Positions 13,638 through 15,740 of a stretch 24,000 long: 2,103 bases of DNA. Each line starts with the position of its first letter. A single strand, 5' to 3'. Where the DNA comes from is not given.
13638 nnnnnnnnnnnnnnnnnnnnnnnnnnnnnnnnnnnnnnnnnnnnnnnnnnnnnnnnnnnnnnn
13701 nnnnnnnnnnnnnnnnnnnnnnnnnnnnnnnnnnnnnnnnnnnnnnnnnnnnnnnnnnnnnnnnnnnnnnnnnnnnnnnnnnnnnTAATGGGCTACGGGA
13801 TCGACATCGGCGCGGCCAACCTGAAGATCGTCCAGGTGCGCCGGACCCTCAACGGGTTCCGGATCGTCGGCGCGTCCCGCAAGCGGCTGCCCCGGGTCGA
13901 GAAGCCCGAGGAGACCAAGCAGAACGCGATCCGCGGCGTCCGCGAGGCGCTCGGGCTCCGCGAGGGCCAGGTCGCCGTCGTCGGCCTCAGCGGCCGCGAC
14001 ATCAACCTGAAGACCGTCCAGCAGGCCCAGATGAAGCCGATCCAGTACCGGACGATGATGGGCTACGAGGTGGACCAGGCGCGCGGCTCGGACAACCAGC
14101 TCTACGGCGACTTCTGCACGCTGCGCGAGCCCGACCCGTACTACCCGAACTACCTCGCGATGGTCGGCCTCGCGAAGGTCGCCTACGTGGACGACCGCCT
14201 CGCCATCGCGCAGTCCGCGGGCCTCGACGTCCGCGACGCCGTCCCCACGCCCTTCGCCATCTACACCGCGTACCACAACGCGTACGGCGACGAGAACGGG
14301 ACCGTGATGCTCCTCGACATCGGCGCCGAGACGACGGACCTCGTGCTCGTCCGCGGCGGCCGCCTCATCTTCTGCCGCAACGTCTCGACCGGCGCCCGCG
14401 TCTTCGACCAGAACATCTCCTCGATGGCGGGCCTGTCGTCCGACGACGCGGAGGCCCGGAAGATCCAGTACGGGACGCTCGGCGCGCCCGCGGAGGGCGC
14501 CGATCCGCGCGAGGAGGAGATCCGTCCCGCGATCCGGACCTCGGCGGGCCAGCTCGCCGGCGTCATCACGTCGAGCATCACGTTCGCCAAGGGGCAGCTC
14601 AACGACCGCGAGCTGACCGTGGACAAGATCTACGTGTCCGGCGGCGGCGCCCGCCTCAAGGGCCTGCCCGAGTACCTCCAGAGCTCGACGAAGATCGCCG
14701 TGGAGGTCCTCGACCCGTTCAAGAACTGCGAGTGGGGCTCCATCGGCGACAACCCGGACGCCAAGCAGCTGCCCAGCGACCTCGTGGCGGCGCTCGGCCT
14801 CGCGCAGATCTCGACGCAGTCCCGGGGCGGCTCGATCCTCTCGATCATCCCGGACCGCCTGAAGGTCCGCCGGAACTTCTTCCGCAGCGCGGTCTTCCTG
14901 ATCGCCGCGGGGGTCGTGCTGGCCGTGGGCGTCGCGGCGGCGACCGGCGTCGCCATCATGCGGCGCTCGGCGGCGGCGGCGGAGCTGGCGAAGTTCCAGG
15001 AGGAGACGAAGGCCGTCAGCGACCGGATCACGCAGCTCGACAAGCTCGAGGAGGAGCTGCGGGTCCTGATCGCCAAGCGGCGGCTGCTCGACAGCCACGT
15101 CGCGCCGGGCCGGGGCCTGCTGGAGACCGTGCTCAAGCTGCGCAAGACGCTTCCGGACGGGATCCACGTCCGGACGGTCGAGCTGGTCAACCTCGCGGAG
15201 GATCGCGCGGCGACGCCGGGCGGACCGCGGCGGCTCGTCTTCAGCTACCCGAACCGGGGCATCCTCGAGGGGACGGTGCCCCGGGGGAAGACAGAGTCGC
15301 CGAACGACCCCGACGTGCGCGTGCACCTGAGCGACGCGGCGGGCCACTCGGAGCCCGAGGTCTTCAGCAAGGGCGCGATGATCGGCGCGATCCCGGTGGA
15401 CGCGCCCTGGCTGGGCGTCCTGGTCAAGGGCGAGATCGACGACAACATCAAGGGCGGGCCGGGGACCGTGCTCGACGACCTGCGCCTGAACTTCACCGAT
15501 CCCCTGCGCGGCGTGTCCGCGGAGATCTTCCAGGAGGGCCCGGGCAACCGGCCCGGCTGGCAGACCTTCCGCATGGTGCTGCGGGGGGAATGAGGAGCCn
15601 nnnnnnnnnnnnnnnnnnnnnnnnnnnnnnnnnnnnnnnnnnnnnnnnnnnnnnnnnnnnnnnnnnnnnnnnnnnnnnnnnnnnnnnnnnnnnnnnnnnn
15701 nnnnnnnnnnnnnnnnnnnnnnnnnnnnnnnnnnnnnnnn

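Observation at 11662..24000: FHA-headed hybrid T4P/T2SS-like (type IV filament) cluster with no motor or secretin in 12.3 kb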

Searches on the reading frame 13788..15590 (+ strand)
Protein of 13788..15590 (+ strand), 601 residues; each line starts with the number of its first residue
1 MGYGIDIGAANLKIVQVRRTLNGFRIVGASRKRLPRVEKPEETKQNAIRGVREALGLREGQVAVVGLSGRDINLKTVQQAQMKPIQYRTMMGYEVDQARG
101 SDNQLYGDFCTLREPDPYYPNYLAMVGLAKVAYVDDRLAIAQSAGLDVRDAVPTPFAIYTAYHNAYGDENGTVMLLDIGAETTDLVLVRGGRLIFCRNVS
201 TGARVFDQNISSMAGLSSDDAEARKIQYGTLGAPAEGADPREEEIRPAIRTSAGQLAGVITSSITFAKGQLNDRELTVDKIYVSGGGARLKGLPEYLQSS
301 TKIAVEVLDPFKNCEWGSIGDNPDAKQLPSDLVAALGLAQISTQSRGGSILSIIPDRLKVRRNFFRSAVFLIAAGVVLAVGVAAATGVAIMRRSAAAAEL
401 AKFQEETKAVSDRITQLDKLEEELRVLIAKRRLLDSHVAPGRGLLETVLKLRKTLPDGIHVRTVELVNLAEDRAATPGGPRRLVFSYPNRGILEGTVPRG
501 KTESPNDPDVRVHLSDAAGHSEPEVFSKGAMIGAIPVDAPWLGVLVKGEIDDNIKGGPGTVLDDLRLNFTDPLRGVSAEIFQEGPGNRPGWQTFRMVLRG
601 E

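Call 6: search_protein_families(library=pfam, proteins=[window:13788-15590:+], max_evalue=0.1)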
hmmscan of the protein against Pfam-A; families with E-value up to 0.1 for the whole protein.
window:13788-15590:+ (601 aa): 6 families
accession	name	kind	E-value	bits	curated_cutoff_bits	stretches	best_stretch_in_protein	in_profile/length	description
PF11104.14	PilM_2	-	3.7e-26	92.3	27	1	4-339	1-336/340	Type IV pilus assembly protein PilM;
PF14450.12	FtsA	-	1.6e-11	45.1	31.8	1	174-310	1-112/127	Cell division protein FtsA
PF06723.19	MreB_Mbl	-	1.2e-06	28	27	1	242-310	239-306/327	MreB/Mbl protein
PF21522.3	MreB-like_C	-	0.0042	18.1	27.8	1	175-290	1-116/123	Archaeal actin homologue MreB-like, C-terminal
PF13941.12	MutL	-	0.0051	16.1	27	1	150-188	220-261/450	MutL protein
PF02090.21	SPAM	-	0.082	13.3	35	0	391-433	12-54/142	Salmonella surface presentation of antigen gene type M protein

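Call 9: find_related_loci(query=window:13788-15590:+, collection=genome_contigs, flank=10000)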
Query window:13788-15590:+ (601 aa) in genome_contigs; peptide patterns used: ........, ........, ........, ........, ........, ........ (x = any residue, [..] = any of these).
48 stretches matched a pattern, but none encodes a relative of the query by tblastn (E <= 1e-3).

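Call 10: find_homologous_proteins(query=window:13788-15590:+)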
Query window:13788-15590:+ (601 aa): 153 proteins with E <= 0.001 among 8000 candidates; the best 120 are listed.
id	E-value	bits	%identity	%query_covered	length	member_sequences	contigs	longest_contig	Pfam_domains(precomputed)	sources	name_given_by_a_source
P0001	0.0e+0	1327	100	100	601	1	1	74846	PF06723.20,PF14450.13,PF11104.15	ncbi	-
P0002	8.6e-266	901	67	100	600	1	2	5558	PF06723.20,PF14450.13,PF11104.15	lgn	-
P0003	2.1e-220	751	57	100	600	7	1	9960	PF06723.20,PF14450.13,PF11104.15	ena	-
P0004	1.1e-219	749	56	100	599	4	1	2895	PF06723.20,PF14450.13,PF11104.15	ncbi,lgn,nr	ncbi:MAG TPA: pilus assembly protein PilM [Planctomycetota bacterium]|nr:pilus assembly protein PilM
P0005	5.2e-219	747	58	100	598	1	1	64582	PF14450.13,PF11104.15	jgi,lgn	jgi:type IV pilus assembly protein PilM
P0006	2.2e-216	738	56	100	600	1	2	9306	PF06723.20,PF14450.13,PF11104.15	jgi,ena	-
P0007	3.5e-216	737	56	100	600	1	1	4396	PF06723.20,PF14450.13,PF11104.15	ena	-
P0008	3.5e-216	737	56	100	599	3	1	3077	PF06723.20,PF14450.13,PF11104.15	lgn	-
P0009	1.1e-215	736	57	100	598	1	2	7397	PF14450.13,PF11104.15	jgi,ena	-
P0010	2.4e-212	725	55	100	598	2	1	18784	PF06723.20,PF14450.13,PF11104.15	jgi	jgi:type IV pilus assembly protein PilM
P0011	4.6e-212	724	56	100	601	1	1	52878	PF06723.20,PF14450.13,PF11104.15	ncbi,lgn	-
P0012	4.7e-212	724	56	100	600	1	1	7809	PF14450.13,PF11104.15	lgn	-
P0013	7.6e-210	717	55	100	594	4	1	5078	PF06723.20,PF14450.13,PF11104.15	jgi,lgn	-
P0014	1.8e-209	715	55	100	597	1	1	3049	PF06723.20,PF14450.13,PF11104.15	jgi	jgi:type IV pilus assembly protein PilM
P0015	4.8e-209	714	55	100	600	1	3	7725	PF06723.20,PF14450.13,PF11104.15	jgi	jgi:type IV pilus assembly protein PilM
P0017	1.5e-195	669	53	100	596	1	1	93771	PF06723.20,PF14450.13,PF11104.15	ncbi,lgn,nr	ncbi:MAG: pilus assembly protein PilM [Planctomycetes bacterium]|nr:pilus assembly protein PilM [Pla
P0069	3.6e-146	506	39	100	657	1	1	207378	PF14450.13,PF11104.15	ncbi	-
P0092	2.0e-141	491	44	100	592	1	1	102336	PF14450.13,PF11104.15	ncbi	ncbi:MAG TPA: pilus assembly protein PilM [Planctomycetota bacterium]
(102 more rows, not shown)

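Call 12: find_encoding_contigs(protein=P0001, flank=10000, max_places=4)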
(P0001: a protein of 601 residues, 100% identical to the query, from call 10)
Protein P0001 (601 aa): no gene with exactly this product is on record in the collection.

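Call 13: find_encoding_contigs(protein=P0017, flank=10000, max_places=3)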
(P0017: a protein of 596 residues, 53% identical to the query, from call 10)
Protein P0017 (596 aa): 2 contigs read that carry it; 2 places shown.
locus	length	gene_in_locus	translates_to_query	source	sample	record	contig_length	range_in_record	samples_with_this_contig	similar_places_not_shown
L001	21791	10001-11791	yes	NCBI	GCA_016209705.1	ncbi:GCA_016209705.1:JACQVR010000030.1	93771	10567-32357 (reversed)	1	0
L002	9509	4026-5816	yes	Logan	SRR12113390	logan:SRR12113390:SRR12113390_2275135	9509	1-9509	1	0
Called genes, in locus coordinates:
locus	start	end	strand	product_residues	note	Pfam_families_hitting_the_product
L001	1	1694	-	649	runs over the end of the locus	PF13292:DXP_synthase_N, PF02775:TPP_enzyme_C (weak), PF02779:Transket_pyr, PF02780:Transketolase_C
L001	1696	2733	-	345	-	PF00348:polyprenyl_synt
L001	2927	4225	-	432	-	PF13742:tRNA_anti_2, PF01336:tRNA_anti-codon, PF02601:Exonuc_VII_L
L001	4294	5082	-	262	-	PF13277:YmdB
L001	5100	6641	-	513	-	PF12072:RNase_Y_N, PF00013:KH_1 (weak), PF22891:KH_PNO1_2nd (faint), PF01966:HD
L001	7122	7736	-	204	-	PF00583:Acetyltransf_1 (weak)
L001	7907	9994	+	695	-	PF00498:FHA, PF16697:Yop-YscD_cpl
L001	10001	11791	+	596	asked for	PF11104:PilM_2, PF06723:MreB_Mbl (faint), PF14450:FtsA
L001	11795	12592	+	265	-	-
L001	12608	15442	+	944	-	PF07719:TPR_2 (faint), PF13428:TPR_14 (faint), PF13432:TPR_16 (faint), PF14559:TPR_19 (faint), PF13431:TPR_17 (faint), PF25063:ARM_TT21_C (weak)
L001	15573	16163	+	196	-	-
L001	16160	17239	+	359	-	PF13385:Laminin_G_3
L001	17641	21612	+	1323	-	-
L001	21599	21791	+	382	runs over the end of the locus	-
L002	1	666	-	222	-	?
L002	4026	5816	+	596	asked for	PF11104:PilM_2, PF06723:MreB_Mbl (faint), PF14450:FtsA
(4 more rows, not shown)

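Call 24: find_encoding_contigs(protein=P0092, flank=10000, max_places=2)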
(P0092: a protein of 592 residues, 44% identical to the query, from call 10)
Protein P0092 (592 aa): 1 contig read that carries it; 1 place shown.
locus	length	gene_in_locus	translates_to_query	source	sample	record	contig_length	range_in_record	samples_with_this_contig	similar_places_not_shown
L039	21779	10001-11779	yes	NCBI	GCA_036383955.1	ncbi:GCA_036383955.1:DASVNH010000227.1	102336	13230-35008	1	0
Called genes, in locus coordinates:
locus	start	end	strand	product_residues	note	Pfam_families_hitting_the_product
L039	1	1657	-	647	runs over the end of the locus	PF13292:DXP_synthase_N, PF02775:TPP_enzyme_C (faint), PF02779:Transket_pyr, PF02780:Transketolase_C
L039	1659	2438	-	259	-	PF00348:polyprenyl_synt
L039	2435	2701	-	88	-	PF02609:Exonuc_VII_S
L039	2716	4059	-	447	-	PF13742:tRNA_anti_2, PF01336:tRNA_anti-codon, PF02601:Exonuc_VII_L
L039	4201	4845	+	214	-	-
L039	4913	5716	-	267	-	PF13277:YmdB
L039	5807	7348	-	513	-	PF12072:RNase_Y_N, PF00013:KH_1 (weak), PF01966:HD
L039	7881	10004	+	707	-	PF00498:FHA, PF16697:Yop-YscD_cpl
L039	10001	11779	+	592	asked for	PF11104:PilM_2, PF14450:FtsA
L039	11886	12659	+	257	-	-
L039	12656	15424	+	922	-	PF07719:TPR_2 (faint), PF13181:TPR_8 (faint), PF13424:TPR_12 (faint), PF13431:TPR_17 (faint), PF13414:TPR_11 (faint), PF13432:TPR_16 (weak), PF00515:TPR_1 (faint), PF14559:TPR_19 (weak)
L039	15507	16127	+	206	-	PF07963:N_methyl (weak)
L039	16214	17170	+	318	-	-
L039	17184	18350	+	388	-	-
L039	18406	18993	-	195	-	-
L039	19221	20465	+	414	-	-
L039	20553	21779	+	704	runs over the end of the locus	PF02706:Wzz (weak), PF13807:GNVR, PF01656:CbiA (faint), PF10609:ParA (weak), PF13614:AAA_31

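Call 25: find_encoding_contigs(protein=P0069, flank=10000, max_places=2)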
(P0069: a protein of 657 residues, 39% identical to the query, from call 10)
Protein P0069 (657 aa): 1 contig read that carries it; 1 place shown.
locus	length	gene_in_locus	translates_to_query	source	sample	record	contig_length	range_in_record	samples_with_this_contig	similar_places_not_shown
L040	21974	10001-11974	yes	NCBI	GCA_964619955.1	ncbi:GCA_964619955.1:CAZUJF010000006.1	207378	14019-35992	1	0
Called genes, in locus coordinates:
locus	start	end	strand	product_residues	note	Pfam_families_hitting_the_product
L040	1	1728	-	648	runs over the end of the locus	PF13292:DXP_synthase_N, PF00456:Transketolase_N (faint), PF02775:TPP_enzyme_C (weak), PF02779:Transket_pyr, PF02780:Transketolase_C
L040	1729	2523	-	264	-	PF00348:polyprenyl_synt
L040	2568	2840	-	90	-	PF02609:Exonuc_VII_S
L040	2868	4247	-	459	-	PF13742:tRNA_anti_2, PF01336:tRNA_anti-codon, PF02601:Exonuc_VII_L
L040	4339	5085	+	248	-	-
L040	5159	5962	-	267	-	PF13277:YmdB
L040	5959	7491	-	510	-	PF12072:RNase_Y_N, PF00013:KH_1 (weak), PF01966:HD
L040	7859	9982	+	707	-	PF00498:FHA, PF16697:Yop-YscD_cpl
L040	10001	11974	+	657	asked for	PF11104:PilM_2, PF14450:FtsA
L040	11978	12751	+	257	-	-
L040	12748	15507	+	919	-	PF13431:TPR_17 (faint), PF23914:TPR_CcmH_CycH (faint), PF07719:TPR_2 (faint), PF13181:TPR_8 (faint), PF13414:TPR_11 (faint), PF13424:TPR_12 (faint), PF13428:TPR_14 (faint), PF14559:TPR_19 (weak), +2 more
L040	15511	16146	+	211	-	PF07963:N_methyl (weak)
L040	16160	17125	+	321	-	PF13385:Laminin_G_3 (weak)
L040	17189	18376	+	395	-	-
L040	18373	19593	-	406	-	-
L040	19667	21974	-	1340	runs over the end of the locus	PF00041:fn3 (faint), PF25833:Fn3_SaeA_3rd (faint)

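Call 29: search_protein_families(library=ncbifam, proteins=[window:13788-15590:+], max_evalue=0.1)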
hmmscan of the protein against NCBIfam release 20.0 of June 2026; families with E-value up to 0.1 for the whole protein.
window:13788-15590:+ (601 aa): 13 families
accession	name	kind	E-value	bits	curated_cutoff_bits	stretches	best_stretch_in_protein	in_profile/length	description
NF045709.1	Amuc_1101_fam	equivalog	4.6e-38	131.4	650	1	142-430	149-436/608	Amuc_1101 family PilM-like pilus complex protein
TIGR01175.1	pilM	subfamily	2e-21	76.4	133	1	130-339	141-344/348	type IV pilus assembly protein PilM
TIGR01174.1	ftsA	equivalog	1.1e-11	44.5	175.85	1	140-307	166-344/371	cell division protein FtsA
NF011660.0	PRK15080.1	equivalog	3e-07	29.9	182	1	140-306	116-256/277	ethanolamine utilization protein EutJ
TIGR02529.1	EutJ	subfamily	9.4e-06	25.3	152.1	1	140-305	83-222/239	ethanolamine utilization protein EutJ family protein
NF010539.0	PRK13927.1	subfamily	4.8e-05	22.4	293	1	242-310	246-313/339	rod shape-determining protein MreB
TIGR00904.1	mreB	subfamily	0.00074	18.7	365.75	0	243-309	247-312/334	MreB/Mrl family cell shape determining protein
NF007009.0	PRK09472.1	equivalog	0.0019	17.3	409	1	171-230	204-263/420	cell division protein FtsA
NF010540.1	PRK13929.1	exception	0.0023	17.1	515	0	243-308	245-309/334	rod-share determining protein MreBH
NF040964.1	MamK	subfamily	0.011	14.8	400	0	244-300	238-292/335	MamK family actin-like protein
TIGR01482.1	SPP-subfamily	subfamily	0.058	13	107.15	1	2-77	113-183/225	sucrose-phosphate phosphatase subfamily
TIGR03123.1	one_C_unchar_1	hypoth_equivalog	0.062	12.5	244.1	0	159-191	116-148/327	probable H4MPT-linked C1 transfer pathway protein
TIGR01487.1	Pglycolate_arch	equivalog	0.094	12.5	122.75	0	36-77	140-181/215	phosphoglycolate phosphatase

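Call 30: search_protein_families(library=pfam, proteins=[L039:17184-18347:+, L039:19221-20462:+], max_evalue=0.1)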
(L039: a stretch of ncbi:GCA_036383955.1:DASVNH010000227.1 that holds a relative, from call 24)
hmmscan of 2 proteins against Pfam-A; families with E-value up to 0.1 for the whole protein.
L039:17184-18347:+ (388 aa): 0 families

L039:19221-20462:+ (414 aa): 1 family
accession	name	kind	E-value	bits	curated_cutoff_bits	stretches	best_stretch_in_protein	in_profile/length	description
PF06006.17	DUF905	-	0.098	13.1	22.3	0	175-216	8-48/70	Bacterial protein of unknown function (DUF905)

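Call 60: predict_structure(alignment_id=A4)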
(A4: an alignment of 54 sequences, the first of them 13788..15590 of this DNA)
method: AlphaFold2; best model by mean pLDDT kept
length: 601 residues; sequences in the alignment: 54
mean_pLDDT: 88.3   pTM: 0.67
mean pLDDT of the five models: 88.3, 87.3, 86.6, 86.1, 86.0
residues with pLDDT >= 90: 302; 70-90: 272; 50-70: 26; < 50: 1
segments of 3 or more residues with pLDDT < 50: none
pLDDT, mean of each block of 10 residues (from residue 1): 89 92 89 87 91 82 91 93 94 93 91 90 95 95 90 95 93 95 94 93 93 91 91 86 92 96 96 95 92 95 96 83 73 94 72 89 81 92 94 88 84 86 89 83 86 88 88 66 88 84 72 74 84 85 90 88 89 82 86 89 64
secondary structure, 60 per line:
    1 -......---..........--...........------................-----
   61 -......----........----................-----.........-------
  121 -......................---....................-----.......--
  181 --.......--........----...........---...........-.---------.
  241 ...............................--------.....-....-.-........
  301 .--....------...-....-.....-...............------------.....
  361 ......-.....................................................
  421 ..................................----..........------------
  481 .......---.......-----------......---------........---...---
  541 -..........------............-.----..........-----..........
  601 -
elements in order: E2-7 E11-20 E23-33 H40-55 E62-67 E72-79 H84-99 E105-113 E122-130 H131-143 E147-153 H154-166 E172-178 E183-189 E192-199 H204-214 H218-228 H240-271 E280-284 H286-289 H293-301 E304-307 E314-316 H318-321 H323-327 H329-343 H356-366 H368-454 E459-468 E481-487 E491-497 E509-514 E524-527 H528-531 E535-537 E542-551 H558-569 E576-585 E591-600

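Call 62: fold_search(model_id=the predicted structure, library=pdb)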
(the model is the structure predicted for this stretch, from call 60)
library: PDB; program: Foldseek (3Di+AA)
matches with E <= 10: 1491; with E <= 0.001: 575
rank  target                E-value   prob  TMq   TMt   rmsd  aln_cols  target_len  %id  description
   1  5eou_B                1.1e-24  1.00  0.48  0.78   4.4       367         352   22  Pseudomonas aeruginosa PilM:PilN1-12 bound to ATP (released 2016-04-27)
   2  3jc8_Ma               1.3e-24  1.00  0.49  0.80   4.1       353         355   23  Architectural model of the type IVa pilus machine in a piliated state (released 2016-03-16)
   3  5eox_B                1.5e-24  1.00  0.43  0.70   6.0       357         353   23  Pseudomonas aeruginosa PilM bound to ADP (released 2016-04-27)
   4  5eoy_B                2.5e-24  1.00  0.44  0.70   6.0       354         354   22  Pseudomonas aeruginosa SeMet-PilM bound to ADP (released 2016-04-27)
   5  5eou_A                2.8e-24  1.00  0.45  0.77   4.8       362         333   19  Pseudomonas aeruginosa PilM:PilN1-12 bound to ATP (released 2016-04-27)
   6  5eox_A                3.1e-24  1.00  0.43  0.69   6.2       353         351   21  Pseudomonas aeruginosa PilM bound to ADP (released 2016-04-27)
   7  5eoy_A                4.1e-24  1.00  0.43  0.69   6.0       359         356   22  Pseudomonas aeruginosa SeMet-PilM bound to ADP (released 2016-04-27)
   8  2ych_A                1.0e-23  1.00  0.49  0.84   3.3       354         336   22  PilM-PilN type IV pilus biogenesis complex (released 2011-05-11)
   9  5eq6_A                1.4e-23  1.00  0.43  0.69   5.9       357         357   22  Pseudomonas aeruginosa PilM bound to AMP-PNP (released 2016-04-27)
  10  5eq6_B                4.0e-23  1.00  0.41  0.65   6.5       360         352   22  Pseudomonas aeruginosa PilM bound to AMP-PNP (released 2016-04-27)
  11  7q6f_A                9.6e-20  1.00  0.47  0.71   5.6       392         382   17  Vibrio maritimus FtsA 1-396 ATP, double filament (released 2022-09-21)
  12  7q6d                  2.0e-19  1.00  0.45  0.68   6.1       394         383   18  E. coli FtsA 1-405 ATP 3 Ni (released 2022-09-21)
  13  3wt0_C                3.0e-19  1.00  0.43  0.66   6.4       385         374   14  Crystal Structure Analysis of Cell Division Protein (released 2015-04-29)
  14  3wt0_D                5.2e-19  1.00  0.43  0.66   5.7       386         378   14  Crystal Structure Analysis of Cell Division Protein (released 2015-04-29)
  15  3wt0_A                5.8e-19  1.00  0.43  0.66   6.3       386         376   14  Crystal Structure Analysis of Cell Division Protein (released 2015-04-29)
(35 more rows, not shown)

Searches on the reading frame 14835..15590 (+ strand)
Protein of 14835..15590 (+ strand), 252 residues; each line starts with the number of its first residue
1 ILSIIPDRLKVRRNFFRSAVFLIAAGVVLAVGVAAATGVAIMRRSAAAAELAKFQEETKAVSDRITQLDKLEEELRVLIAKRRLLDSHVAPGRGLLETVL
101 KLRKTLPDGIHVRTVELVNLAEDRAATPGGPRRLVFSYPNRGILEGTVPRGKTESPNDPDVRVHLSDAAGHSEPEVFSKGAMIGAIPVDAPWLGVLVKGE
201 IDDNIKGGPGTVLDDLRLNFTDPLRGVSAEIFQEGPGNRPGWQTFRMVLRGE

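Call 66: search_solved_structures(query=A7, max_evalue=10)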
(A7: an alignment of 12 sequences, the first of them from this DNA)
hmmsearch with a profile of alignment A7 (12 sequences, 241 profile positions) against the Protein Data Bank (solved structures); distinct sequences matched with E-value up to 10: 8.
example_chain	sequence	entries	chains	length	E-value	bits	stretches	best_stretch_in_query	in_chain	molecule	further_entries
3jc8_Na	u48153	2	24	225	0.032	16.9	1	27-171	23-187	PilN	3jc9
6cn7_A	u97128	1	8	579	0.12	15.1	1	25-93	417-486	Aerobactin synthase IucC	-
2h8o_A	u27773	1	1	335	0.69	12.6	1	64-103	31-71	Geranyltranstransferase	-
6i2r_A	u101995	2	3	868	1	12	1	43-133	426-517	Multifunctional 2-oxoglutarate metabolism enzyme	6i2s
7nb5_A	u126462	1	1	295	1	12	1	91-161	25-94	EstD11 S144A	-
7at2_A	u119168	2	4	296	1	12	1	91-161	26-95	EstD11 S144A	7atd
7at0_A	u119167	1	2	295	1.1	11.9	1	91-161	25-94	EstD11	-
7at3_A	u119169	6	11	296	1.1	11.9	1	91-161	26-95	EstD11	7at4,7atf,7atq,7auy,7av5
